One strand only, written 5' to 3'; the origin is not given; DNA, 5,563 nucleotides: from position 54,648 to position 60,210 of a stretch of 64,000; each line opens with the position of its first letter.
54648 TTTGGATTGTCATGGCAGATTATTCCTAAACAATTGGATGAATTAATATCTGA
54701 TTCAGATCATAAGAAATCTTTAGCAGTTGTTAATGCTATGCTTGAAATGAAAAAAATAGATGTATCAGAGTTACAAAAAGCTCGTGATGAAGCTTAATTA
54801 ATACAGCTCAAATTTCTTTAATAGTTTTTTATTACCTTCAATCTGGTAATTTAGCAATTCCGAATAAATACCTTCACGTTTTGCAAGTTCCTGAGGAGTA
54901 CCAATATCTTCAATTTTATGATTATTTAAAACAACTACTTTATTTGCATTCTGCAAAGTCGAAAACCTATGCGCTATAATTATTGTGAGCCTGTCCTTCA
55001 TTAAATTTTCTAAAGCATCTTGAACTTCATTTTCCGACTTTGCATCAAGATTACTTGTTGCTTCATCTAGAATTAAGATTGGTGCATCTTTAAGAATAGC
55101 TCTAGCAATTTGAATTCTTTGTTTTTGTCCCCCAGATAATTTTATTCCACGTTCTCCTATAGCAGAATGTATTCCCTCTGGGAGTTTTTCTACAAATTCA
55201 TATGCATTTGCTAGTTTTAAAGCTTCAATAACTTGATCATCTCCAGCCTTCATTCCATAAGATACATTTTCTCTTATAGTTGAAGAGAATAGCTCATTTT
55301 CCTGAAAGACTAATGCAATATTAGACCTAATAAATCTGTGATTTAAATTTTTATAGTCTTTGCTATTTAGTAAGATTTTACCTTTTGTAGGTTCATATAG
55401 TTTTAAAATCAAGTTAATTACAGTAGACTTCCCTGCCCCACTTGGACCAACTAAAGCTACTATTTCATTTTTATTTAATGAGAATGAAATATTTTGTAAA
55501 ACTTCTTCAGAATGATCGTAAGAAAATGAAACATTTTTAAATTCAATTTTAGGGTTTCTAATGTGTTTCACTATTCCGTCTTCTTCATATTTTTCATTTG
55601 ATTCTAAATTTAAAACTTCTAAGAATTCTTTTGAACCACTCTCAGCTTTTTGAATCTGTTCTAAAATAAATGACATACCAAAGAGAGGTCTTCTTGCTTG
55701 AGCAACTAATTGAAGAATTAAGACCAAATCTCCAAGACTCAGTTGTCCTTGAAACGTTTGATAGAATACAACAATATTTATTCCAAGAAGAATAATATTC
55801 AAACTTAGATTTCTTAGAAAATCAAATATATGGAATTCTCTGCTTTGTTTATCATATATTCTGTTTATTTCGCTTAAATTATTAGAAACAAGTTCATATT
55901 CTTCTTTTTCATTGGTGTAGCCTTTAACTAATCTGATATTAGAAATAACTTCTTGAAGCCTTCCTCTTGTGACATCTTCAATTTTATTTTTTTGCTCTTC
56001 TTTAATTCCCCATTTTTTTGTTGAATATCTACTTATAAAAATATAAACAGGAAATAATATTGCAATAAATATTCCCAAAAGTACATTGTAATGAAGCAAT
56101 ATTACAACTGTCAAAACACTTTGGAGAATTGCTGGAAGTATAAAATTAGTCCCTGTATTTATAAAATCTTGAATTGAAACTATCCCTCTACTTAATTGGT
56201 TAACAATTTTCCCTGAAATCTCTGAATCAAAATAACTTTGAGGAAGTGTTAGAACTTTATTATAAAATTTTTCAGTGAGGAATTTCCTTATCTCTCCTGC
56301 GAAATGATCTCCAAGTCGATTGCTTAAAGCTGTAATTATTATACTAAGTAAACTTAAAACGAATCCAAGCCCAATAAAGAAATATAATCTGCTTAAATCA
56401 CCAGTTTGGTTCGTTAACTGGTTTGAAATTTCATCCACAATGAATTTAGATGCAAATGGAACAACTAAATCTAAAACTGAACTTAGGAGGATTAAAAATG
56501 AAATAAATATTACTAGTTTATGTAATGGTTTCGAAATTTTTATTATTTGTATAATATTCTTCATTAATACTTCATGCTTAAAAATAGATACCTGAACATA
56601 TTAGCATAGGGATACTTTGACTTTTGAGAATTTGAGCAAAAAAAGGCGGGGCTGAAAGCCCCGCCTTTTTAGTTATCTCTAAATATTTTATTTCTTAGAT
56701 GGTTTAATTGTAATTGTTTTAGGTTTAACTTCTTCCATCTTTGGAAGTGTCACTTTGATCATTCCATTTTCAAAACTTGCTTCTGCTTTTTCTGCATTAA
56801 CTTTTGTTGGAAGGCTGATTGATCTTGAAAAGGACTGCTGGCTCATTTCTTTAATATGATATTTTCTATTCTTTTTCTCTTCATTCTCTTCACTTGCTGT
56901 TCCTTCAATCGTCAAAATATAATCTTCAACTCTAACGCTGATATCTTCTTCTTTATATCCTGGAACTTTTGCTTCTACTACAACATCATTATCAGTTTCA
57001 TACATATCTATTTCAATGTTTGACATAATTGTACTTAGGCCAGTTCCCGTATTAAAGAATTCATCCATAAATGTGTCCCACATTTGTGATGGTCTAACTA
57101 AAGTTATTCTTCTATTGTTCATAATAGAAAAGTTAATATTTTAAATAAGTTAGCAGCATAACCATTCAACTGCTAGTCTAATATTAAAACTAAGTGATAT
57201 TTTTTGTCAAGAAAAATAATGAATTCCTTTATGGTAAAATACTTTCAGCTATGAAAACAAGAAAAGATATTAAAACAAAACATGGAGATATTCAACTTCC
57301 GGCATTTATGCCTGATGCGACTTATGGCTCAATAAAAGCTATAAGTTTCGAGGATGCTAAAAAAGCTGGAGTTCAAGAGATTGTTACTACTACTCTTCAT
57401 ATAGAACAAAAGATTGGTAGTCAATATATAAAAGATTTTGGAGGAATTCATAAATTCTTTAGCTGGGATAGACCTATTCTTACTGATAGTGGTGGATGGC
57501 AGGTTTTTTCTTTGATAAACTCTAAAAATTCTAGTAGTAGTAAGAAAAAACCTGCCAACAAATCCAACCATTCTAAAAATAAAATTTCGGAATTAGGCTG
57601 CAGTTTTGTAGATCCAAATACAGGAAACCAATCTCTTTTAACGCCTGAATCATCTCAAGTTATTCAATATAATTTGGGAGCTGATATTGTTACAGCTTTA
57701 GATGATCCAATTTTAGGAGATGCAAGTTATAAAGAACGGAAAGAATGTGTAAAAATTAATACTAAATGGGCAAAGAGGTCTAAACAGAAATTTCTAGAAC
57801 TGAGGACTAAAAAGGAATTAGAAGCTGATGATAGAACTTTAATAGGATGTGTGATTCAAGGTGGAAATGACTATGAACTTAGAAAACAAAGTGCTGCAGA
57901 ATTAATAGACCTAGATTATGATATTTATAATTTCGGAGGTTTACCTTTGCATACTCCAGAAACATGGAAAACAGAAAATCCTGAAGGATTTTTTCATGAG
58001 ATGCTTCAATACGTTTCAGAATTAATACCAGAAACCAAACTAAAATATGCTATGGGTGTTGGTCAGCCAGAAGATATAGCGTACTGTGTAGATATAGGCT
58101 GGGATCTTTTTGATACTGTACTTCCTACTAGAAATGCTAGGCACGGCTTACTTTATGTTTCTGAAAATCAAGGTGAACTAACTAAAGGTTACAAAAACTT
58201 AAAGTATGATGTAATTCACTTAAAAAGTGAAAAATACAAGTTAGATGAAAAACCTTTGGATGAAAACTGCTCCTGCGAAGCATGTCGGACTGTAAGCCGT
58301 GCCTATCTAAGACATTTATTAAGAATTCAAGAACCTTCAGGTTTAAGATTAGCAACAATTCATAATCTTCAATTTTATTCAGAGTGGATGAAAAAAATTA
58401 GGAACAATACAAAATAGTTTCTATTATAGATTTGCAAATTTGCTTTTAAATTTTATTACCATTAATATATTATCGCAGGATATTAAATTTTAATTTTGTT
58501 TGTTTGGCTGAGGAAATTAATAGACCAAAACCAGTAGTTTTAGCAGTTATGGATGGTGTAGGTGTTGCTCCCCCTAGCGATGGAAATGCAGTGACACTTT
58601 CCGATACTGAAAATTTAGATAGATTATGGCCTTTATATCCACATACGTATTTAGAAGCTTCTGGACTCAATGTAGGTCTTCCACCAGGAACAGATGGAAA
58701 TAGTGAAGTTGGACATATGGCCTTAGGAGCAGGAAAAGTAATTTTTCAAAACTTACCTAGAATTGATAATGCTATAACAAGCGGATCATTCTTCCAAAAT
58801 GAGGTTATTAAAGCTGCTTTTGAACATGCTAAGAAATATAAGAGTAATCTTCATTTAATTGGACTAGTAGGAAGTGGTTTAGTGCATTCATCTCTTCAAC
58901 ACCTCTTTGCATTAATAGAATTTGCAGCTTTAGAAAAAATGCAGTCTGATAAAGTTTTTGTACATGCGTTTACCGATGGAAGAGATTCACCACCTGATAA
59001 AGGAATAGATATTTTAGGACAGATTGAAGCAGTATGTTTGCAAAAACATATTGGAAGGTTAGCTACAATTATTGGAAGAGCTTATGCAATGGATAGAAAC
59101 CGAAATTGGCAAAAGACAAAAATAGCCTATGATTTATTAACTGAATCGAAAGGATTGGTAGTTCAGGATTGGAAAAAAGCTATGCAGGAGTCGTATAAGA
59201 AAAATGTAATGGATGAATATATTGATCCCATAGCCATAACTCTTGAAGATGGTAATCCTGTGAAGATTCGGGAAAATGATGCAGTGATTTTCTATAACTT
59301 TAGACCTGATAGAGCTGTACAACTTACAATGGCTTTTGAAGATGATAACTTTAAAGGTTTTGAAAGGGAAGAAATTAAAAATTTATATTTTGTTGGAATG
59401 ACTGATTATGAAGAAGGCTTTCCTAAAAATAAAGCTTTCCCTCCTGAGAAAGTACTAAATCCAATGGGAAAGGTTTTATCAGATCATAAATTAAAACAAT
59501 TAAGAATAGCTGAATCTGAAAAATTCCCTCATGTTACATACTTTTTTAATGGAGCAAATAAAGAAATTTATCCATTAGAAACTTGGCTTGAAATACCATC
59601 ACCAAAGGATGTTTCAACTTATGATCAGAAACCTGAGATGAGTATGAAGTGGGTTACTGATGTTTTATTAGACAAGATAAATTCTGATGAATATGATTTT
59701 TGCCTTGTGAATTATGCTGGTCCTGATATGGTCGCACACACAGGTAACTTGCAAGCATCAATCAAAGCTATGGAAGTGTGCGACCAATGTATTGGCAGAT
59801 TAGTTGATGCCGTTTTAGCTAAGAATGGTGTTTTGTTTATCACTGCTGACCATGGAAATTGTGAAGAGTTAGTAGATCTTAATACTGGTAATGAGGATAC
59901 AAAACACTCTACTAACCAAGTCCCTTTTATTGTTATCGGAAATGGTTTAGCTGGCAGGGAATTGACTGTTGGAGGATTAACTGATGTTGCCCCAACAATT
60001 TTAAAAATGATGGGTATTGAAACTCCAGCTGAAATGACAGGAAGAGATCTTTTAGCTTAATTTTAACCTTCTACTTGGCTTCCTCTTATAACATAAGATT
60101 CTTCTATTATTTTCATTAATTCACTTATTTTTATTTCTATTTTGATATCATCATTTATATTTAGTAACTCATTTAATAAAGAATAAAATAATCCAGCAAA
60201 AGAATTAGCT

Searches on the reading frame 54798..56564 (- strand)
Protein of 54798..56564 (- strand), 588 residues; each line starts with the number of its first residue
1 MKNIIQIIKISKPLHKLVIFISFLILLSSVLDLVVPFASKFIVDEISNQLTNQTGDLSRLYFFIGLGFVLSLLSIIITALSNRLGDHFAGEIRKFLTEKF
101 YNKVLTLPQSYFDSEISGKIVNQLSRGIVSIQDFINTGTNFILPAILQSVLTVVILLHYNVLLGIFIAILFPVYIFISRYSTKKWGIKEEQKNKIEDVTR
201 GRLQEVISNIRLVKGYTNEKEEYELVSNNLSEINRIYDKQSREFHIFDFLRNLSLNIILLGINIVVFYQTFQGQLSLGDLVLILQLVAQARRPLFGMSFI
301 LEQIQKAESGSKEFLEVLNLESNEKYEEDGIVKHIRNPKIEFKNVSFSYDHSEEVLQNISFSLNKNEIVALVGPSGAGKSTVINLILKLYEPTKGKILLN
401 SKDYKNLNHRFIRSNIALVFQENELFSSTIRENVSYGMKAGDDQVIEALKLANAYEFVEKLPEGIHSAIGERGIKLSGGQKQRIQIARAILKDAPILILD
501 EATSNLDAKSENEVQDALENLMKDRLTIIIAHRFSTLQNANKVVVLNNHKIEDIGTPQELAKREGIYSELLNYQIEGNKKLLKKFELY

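Call 41: search_protein_families(library=pfam, proteins=[window:54798-56564:-], max_evalue=0.5)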
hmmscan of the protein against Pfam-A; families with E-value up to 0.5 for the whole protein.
window:54798-56564:- (588 aa): 26 families (the best 25 are shown)
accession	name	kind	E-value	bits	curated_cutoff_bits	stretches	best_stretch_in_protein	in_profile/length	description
PF00005.33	ABC_tran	-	5.2e-37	127.9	25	1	356-504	1-137/137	ABC transporter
PF00664.28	ABC_membrane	-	2.6e-33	116.3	28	1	19-293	2-273/274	ABC transporter transmembrane region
PF02463.25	SMC_N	-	1e-08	35.4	40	1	366-547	24-212/220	RecF/RecN/SMC N terminal domain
PF03193.22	RsgA_GTPase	-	1.1e-05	25.7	30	1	345-388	86-128/174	RsgA GTPase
PF13401.12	AAA_22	-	4.4e-05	24.2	27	1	367-519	6-109/130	AAA domain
PF13191.12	AAA_16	-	0.00031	21.7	32.6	1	367-519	25-157/167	AAA ATPase domain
PF20720.3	nSTAND3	-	0.00092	19.4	27.2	1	357-407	8-57/155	Novel STAND NTPase 3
PF13555.12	AAA_29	-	0.00094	19.3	27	1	361-396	17-51/61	P-loop containing region of AAA domain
PF19263.5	DUF5906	-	0.0014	19.7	27.6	1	371-424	1-56/114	Family of unknown function (DUF5906)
PF03215.21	Rad17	-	0.0016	18.8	23.8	1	354-465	33-145/186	Rad17 P-loop domain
PF07728.20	AAA_5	-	0.0072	16.8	22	1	369-404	2-37/139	AAA domain (dynein-related subfamily)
PF09818.15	ABC_ATPase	-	0.0073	15.8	23.2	1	450-508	133-190/283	P-loop domain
PF13245.12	AAA_19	-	0.012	16.2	25.1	1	364-402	9-52/134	AAA domain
PF13604.12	AAA_30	-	0.013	15.7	27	1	365-399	17-51/191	AAA domain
PF20703.3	nSTAND1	-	0.014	15.5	27.1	1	355-384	22-51/379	Novel STAND NTPase 1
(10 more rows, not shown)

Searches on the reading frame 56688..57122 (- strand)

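Call 110: search_protein_families(library=pfam, proteins=[window:56688-57122:-], max_evalue=0.01)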
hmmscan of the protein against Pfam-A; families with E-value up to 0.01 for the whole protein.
window:56688-57122:- (144 aa): 4 families
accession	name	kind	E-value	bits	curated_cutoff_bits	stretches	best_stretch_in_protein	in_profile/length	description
PF00011.27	HSP20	-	2.4e-22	79.4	20.8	1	40-139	2-101/102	Hsp20/alpha crystallin family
PF17886.7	ArsA_HSP20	-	5.9e-07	29.4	22.5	1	45-125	2-62/63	HSP20-like domain found in ArsA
PF04969.22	CS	-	0.00032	22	21.3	1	38-128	3-78/78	CS domain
PF18046.7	FKBP26_C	-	0.0063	17.1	27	0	107-131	15-39/72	FKBP26_C-terminal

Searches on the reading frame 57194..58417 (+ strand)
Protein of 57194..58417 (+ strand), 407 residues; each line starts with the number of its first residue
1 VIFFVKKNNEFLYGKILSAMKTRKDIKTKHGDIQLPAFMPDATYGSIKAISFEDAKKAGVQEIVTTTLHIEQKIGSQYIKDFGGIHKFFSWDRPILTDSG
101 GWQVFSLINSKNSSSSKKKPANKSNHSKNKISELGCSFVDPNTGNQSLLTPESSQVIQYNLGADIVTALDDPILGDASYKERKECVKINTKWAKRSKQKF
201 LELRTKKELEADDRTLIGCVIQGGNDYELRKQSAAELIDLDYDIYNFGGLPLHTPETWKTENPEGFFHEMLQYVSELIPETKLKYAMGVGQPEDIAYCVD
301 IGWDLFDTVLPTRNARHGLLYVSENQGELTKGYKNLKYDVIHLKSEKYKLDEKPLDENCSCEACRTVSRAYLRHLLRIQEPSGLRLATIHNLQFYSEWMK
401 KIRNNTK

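Call 41: search_protein_families(library=pfam, proteins=[window:57194-58417:+], max_evalue=0.5)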
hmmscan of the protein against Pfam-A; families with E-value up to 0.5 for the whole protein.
window:57194-58417:+ (407 aa): 1 family
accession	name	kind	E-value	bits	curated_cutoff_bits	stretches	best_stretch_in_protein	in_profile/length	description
PF01702.25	TGT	-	2.7e-97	326.5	26.3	1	25-405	7-338/357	Queuine tRNA-ribosyltransferase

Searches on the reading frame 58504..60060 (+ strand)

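Call 41: search_protein_families(library=pfam, proteins=[window:58504-60060:+], max_evalue=0.5)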
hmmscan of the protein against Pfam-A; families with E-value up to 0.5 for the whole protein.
window:58504-60060:+ (518 aa): 6 families
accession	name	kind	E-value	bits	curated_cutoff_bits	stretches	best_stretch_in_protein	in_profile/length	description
PF06415.18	iPGM_N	-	4e-71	239.4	27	1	87-304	1-217/217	BPG-independent PGAM N-terminus (iPGM_N)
PF01676.23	Metalloenzyme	-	8e-71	238.9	24.3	1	9-506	1-251/252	Metalloenzyme superfamily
PF00884.28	Sulfatase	-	3.7e-08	33.5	25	1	414-505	201-301/301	Sulfatase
PF01663.27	Phosphodiest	-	3e-05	24.2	23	1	370-451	134-220/342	Type I phosphodiesterase / nucleotide pyrophosphatase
PF16347.10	SGSH_C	-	0.047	14.3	29.3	1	493-516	41-64/154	N-sulphoglucosamine sulphohydrolase, C-terminal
PF15944.10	DUF4752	-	0.1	13.1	27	1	217-270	29-83/84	Domain of unknown function (DUF4752)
